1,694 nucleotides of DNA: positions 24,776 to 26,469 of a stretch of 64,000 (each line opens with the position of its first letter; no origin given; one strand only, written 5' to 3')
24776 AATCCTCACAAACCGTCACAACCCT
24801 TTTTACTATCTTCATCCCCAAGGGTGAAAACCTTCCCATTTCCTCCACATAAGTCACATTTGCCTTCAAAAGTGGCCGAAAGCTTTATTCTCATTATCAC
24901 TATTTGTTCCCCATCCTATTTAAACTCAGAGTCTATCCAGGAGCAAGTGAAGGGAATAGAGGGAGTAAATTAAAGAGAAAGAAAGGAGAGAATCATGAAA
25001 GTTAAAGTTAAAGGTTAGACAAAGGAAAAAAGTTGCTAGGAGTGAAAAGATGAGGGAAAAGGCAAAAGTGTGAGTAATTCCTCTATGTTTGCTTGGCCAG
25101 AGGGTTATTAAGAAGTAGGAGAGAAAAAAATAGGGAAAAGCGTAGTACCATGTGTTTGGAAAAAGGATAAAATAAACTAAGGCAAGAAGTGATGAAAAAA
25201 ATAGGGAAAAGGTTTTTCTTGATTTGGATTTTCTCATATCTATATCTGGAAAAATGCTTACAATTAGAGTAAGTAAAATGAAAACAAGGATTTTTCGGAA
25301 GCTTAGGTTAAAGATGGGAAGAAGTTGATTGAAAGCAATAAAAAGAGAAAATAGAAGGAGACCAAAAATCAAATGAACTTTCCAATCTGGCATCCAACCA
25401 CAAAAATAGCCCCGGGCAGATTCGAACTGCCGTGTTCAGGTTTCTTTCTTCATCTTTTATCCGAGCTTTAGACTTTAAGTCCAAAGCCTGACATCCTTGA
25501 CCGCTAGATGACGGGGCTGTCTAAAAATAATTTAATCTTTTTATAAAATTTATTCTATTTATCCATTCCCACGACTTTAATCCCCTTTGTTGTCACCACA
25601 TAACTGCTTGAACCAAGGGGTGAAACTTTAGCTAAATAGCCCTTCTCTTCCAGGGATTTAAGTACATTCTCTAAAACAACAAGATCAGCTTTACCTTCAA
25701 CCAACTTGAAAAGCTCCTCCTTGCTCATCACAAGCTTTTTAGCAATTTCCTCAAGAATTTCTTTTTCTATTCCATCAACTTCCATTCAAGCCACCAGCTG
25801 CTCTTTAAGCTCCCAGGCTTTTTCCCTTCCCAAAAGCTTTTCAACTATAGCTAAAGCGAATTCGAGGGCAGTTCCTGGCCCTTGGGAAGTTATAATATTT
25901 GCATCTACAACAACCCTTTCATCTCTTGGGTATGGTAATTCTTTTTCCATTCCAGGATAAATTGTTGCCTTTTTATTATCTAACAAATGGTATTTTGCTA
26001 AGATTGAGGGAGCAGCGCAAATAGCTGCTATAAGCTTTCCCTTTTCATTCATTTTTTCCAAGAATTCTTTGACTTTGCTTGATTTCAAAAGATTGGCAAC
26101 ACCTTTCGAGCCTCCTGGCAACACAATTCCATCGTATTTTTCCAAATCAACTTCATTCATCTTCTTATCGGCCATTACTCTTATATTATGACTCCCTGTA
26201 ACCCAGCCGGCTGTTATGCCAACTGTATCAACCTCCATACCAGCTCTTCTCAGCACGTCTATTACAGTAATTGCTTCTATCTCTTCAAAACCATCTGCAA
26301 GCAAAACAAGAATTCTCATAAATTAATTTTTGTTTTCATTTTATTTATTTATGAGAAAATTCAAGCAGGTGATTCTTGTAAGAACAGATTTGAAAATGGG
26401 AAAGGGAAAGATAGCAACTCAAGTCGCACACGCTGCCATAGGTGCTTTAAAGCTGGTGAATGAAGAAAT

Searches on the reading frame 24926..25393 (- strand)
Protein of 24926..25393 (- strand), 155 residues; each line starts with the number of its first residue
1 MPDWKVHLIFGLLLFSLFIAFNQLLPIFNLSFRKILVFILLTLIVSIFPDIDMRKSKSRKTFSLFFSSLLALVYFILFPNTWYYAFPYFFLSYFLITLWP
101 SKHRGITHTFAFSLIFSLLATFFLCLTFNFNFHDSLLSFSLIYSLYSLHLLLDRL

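Call 10: search_protein_families(library=pfam, proteins=[window:24926-25393:-])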
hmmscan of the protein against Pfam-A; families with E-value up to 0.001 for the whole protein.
window:24926-25393:- (155 aa): 1 family
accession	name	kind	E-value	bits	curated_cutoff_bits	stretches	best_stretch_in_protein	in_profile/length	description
PF04307.19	YdjM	-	1.8e-13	50.8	29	1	3-153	2-106/176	YdjM inner membrane protein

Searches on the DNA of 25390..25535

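Call 63: search_rna_families(source=window, start=25390, end=25535, threshold=evalue, max_evalue=10)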
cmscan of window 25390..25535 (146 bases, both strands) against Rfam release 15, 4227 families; matches with E-value up to 10: 3.
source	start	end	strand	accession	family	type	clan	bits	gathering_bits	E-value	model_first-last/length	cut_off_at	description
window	25407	25518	-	RF00005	tRNA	Gene; tRNA;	CL00001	46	29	2.9e-09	1-71/71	no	tRNA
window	25397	25445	+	RF02416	TCV_H4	Cis-reg;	-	12.8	50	9.8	1-51/51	no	Turnip crinkle virus 3'UTR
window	25433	25457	-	RF01144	sR17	Gene; snRNA; snoRNA; CD-box;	-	11.3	36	1.5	1-55/55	no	Small nucleolar RNA sR17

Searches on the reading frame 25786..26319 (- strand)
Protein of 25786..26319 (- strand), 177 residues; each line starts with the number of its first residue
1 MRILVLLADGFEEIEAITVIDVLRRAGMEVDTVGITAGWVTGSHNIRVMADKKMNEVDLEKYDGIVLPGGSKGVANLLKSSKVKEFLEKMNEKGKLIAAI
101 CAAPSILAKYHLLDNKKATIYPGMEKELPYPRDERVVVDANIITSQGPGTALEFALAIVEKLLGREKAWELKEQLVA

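Call 10: search_protein_families(library=pfam, proteins=[window:25786-26319:-])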
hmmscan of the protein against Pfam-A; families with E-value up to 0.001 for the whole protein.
window:25786-26319:- (177 aa): 3 families
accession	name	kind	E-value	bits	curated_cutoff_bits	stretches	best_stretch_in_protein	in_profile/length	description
PF01965.30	DJ-1_PfpI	-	5.8e-48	163.3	26.6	1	1-160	1-164/165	DJ-1/PfpI family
PF07685.20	GATase_3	-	0.00012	22.2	27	1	53-112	31-93/196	CobB/CobQ-like glutamine amidotransferase domain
PF17124.11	ThiJ_like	-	0.0003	21.1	30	0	54-124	77-155/186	ThiJ/PfpI family-like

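Call 11: find_encoding_contigs(protein=window:25786-26319:-, flank=10000, max_places=6)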
Protein window:25786-26319:- (177 aa): no gene with exactly this product is on record in the collection.

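Call 12: find_homologous_proteins(query=window:25786-26319:-)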
Query window:25786-26319:- (177 aa): 7999 proteins with E <= 0.001 among 8000 candidates; the best 120 are listed.
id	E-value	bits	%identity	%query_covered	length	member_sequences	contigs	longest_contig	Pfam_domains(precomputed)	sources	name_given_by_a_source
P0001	2.9e-102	357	93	100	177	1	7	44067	PF01965.31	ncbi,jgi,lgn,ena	ncbi:MAG: DJ-1/PfpI family protein [Candidatus Aenigmatarchaeota archaeon]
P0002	3.0e-101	354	93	100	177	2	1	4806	PF01965.31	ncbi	ncbi:MAG: DJ-1/PfpI family protein [Candidatus Aenigmatarchaeota archaeon]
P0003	2.2e-100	351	89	100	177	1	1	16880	PF01965.31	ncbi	ncbi:MAG: DJ-1/PfpI family protein [Candidatus Aenigmatarchaeota archaeon]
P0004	3.0e-98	344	90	99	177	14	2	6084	PF01965.31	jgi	jgi:4-methyl-5(b-hydroxyethyl)-thiazole monophosphate biosynthesis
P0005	1.5e-96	339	87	100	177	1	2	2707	PF01965.31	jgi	jgi:4-methyl-5(b-hydroxyethyl)-thiazole monophosphate biosynthesis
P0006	2.1e-96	338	86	100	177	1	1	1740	PF01965.31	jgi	jgi:4-methyl-5(b-hydroxyethyl)-thiazole monophosphate biosynthesis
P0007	2.1e-96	338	88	100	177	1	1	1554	PF01965.31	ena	-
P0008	1.0e-95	336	88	100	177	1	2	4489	PF01965.31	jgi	jgi:4-methyl-5(b-hydroxyethyl)-thiazole monophosphate biosynthesis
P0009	2.9e-95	335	87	100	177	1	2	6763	PF01965.31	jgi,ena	-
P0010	9.0e-92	323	85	99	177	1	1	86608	PF01965.31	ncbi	ncbi:MAG: DJ-1/PfpI family protein [Candidatus Aenigmatarchaeota archaeon]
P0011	2.2e-90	319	84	99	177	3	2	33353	PF01965.31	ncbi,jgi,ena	ncbi:MAG: DJ-1/PfpI family protein [Candidatus Aenigmatarchaeota archaeon]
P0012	3.1e-90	318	84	99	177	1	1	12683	PF01965.31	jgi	jgi:4-methyl-5(b-hydroxyethyl)-thiazole monophosphate biosynthesis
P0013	3.9e-88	311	81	99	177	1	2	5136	PF01965.31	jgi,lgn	jgi:4-methyl-5(b-hydroxyethyl)-thiazole monophosphate biosynthesis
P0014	4.2e-88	311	79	100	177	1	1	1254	PF17124.12,PF01965.31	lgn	-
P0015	4.7e-87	308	82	99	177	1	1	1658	PF01965.31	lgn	-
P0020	3.7e-85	302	76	100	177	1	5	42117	PF01965.31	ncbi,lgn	ncbi:MAG: DJ-1/PfpI family protein [Candidatus Aenigmatarchaeota archaeon]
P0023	3.7e-80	285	74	99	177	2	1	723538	PF01965.31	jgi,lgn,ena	-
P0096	9.1e-65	235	64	99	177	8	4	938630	PF01965.31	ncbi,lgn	ncbi:MAG: DJ-1/PfpI family protein [Candidatus Aenigmatarchaeota archaeon]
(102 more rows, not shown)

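Call 25: find_encoding_contigs(protein=P0020, flank=10000, max_places=3)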
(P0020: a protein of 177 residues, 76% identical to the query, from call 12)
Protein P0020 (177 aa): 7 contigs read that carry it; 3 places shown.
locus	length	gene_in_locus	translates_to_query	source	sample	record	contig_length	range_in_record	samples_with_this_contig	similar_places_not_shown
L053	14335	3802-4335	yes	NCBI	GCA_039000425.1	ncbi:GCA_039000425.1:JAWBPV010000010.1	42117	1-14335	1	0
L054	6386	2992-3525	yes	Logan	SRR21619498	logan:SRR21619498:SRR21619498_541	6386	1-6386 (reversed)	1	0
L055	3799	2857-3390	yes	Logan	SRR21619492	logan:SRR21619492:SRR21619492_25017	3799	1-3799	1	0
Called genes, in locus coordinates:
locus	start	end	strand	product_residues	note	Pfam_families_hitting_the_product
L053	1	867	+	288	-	PF05124:S_layer_C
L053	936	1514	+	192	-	-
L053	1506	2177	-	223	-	-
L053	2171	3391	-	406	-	PF13506:Glyco_transf_21, PF03142:Chitin_synth_2 (faint), PF00535:Glycos_transf_2, PF10111:Glyco_tranf_2_2, PF13641:Glyco_tranf_2_3, PF13632:Glyco_trans_2_3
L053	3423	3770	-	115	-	PF01981:PTH2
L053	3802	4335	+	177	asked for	PF01965:DJ-1_PfpI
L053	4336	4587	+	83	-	-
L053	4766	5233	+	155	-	PF04307:YdjM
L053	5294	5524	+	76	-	-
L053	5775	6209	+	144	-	PF00565:SNase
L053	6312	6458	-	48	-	-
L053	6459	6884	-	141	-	PF00571:CBS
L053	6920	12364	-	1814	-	PF02359:CDC48_N, PF00004:AAA, PF14890:Intein_splicing, PF14528:LAGLIDADG_3, PF00004:AAA, PF14890:Intein_splicing, PF14528:LAGLIDADG_3, PF00004:AAA, +20 more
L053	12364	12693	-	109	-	-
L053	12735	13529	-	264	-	PF00142:Fer4_NifH (faint), PF01656:CbiA, PF10609:ParA, PF13500:AAA_26 (faint), PF13614:AAA_31, PF10609:ParA (weak)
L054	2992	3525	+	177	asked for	PF01965:DJ-1_PfpI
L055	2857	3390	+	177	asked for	PF01965:DJ-1_PfpI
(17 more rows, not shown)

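Call 26: find_encoding_contigs(protein=P0023, flank=10000, max_places=2)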
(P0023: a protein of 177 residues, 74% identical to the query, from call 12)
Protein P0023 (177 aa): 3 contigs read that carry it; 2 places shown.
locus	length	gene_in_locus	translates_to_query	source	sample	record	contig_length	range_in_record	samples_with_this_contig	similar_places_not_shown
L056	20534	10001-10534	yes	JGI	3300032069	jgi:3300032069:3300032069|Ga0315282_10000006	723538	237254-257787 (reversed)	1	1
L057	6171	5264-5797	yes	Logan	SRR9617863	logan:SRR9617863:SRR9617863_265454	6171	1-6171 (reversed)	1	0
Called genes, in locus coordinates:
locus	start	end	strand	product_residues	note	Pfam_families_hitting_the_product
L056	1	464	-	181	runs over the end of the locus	PF01613:Flavin_Reduct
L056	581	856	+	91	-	-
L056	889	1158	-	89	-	-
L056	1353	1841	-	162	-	-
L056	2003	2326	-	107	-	-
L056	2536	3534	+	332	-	PF04055:Radical_SAM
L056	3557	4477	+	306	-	PF12802:MarR_2 (weak), PF13412:HTH_24 (weak), PF24034:DUF7343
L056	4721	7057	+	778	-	PF05124:S_layer_C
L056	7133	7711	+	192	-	-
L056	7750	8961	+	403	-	PF13506:Glyco_transf_21, PF00535:Glycos_transf_2, PF10111:Glyco_tranf_2_2, PF13641:Glyco_tranf_2_3, PF13632:Glyco_trans_2_3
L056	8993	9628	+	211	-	-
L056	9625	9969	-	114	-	PF01981:PTH2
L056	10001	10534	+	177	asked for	PF01965:DJ-1_PfpI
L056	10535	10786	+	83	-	-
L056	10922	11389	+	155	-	PF04307:YdjM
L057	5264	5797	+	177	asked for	PF01965:DJ-1_PfpI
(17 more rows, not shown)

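Call 27: find_encoding_contigs(protein=P0096, flank=10000, max_places=2)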
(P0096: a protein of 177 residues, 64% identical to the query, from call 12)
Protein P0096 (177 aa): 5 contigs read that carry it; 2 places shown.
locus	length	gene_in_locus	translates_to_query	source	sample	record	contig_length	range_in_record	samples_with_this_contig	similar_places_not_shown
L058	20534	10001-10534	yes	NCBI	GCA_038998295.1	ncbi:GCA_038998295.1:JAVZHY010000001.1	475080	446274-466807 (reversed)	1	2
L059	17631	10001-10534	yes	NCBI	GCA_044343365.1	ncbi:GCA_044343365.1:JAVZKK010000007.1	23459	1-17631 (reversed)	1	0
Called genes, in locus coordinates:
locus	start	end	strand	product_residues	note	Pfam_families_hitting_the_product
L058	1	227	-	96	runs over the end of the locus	-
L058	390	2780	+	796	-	PF14890:Intein_splicing, PF14528:LAGLIDADG_3 (faint), PF04055:Radical_SAM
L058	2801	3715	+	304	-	PF01978:TrmB (weak), PF13412:HTH_24, PF24034:DUF7343, PF09339:HTH_IclR (weak), PF12802:MarR_2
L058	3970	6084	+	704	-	PF05124:S_layer_C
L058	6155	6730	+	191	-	-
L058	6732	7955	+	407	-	PF13506:Glyco_transf_21, PF03142:Chitin_synth_2 (faint), PF00535:Glycos_transf_2, PF10111:Glyco_tranf_2_2, PF13641:Glyco_tranf_2_3, PF13632:Glyco_trans_2_3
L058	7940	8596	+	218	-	-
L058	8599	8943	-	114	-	PF01981:PTH2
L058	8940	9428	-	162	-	PF09335:VTT_dom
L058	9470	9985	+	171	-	PF01965:DJ-1_PfpI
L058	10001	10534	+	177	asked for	PF01965:DJ-1_PfpI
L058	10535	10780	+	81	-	PF03965:Penicillinase_R (weak)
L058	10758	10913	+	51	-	-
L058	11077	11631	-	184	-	PF09335:VTT_dom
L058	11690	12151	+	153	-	PF06695:Sm_multidrug_ex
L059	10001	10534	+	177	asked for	PF01965:DJ-1_PfpI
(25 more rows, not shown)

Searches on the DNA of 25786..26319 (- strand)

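Call 28: search_rna_families(sources=[L053, L056, L058, L005, L006, L013, L016, L019, L031, L037, L038, L043], threshold=gathering)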
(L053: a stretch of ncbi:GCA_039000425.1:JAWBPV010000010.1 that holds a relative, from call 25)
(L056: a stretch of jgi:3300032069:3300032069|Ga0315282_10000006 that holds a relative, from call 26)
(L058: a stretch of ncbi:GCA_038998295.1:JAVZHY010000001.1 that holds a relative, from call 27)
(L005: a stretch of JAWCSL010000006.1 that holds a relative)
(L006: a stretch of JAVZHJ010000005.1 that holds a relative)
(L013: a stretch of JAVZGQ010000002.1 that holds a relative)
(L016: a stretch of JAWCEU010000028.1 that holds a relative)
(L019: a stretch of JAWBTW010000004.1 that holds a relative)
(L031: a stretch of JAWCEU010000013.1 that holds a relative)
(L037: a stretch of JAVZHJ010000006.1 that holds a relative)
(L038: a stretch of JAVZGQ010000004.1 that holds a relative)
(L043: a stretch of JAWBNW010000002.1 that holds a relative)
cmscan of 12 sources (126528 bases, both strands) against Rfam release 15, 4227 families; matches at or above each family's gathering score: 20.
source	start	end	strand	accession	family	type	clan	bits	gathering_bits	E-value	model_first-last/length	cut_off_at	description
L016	3866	4150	+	RF01857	Archaea_SRP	Gene;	CL00003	120.4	96.5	1.7e-26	1-317/317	no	Archaeal signal recognition particle RNA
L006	3494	3778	-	RF01857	Archaea_SRP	Gene;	CL00003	115.1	96.5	4.1e-25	1-317/317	no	Archaeal signal recognition particle RNA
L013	6284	6567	+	RF01857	Archaea_SRP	Gene;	CL00003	113.2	96.5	1.3e-24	1-317/317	no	Archaeal signal recognition particle RNA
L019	3988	4060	+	RF00005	tRNA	Gene; tRNA;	CL00001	76.1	29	1.3e-14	1-71/71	no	tRNA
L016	1801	1872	+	RF00005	tRNA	Gene; tRNA;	CL00001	75.9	29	1.4e-14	1-71/71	no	tRNA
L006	276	346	-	RF00005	tRNA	Gene; tRNA;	CL00001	67.7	29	2.6e-12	1-71/71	no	tRNA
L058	248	329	-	RF00005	tRNA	Gene; tRNA;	CL00001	64.3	29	2.3e-11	1-71/71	no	tRNA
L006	6311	6395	-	RF00005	tRNA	Gene; tRNA;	CL00001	57.5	29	1.7e-09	1-71/71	no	tRNA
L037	501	592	+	RF00005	tRNA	Gene; tRNA;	CL00001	54.1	29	1.5e-08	1-71/71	no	tRNA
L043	105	196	+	RF00005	tRNA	Gene; tRNA;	CL00001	54.1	29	1.5e-08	1-71/71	no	tRNA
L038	4754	4851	-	RF00005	tRNA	Gene; tRNA;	CL00001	53.2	29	2.7e-08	1-71/71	no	tRNA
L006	5811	5896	-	RF00005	tRNA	Gene; tRNA;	CL00001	52.8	29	3.4e-08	1-71/71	no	tRNA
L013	4861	4977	+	RF00005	tRNA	Gene; tRNA;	CL00001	51.2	29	9.4e-08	1-71/71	no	tRNA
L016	2255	2341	+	RF00005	tRNA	Gene; tRNA;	CL00001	51.1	29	1e-07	1-71/71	no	tRNA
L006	5059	5173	-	RF00005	tRNA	Gene; tRNA;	CL00001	49.8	29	2.3e-07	1-71/71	no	tRNA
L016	2945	3061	+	RF00005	tRNA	Gene; tRNA;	CL00001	49.6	29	2.6e-07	1-71/71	no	tRNA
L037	5185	5290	+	RF00005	tRNA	Gene; tRNA;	CL00001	48.8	29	4.3e-07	1-71/71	no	tRNA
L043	4788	4890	+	RF00005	tRNA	Gene; tRNA;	CL00001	48.7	29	4.6e-07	1-71/71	no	tRNA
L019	6764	6873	+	RF00005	tRNA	Gene; tRNA;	CL00001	44.9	29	5.1e-06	1-71/71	no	tRNA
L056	1888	1998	-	RF00005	tRNA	Gene; tRNA;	CL00001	41.8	29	3.7e-05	1-71/71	no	tRNA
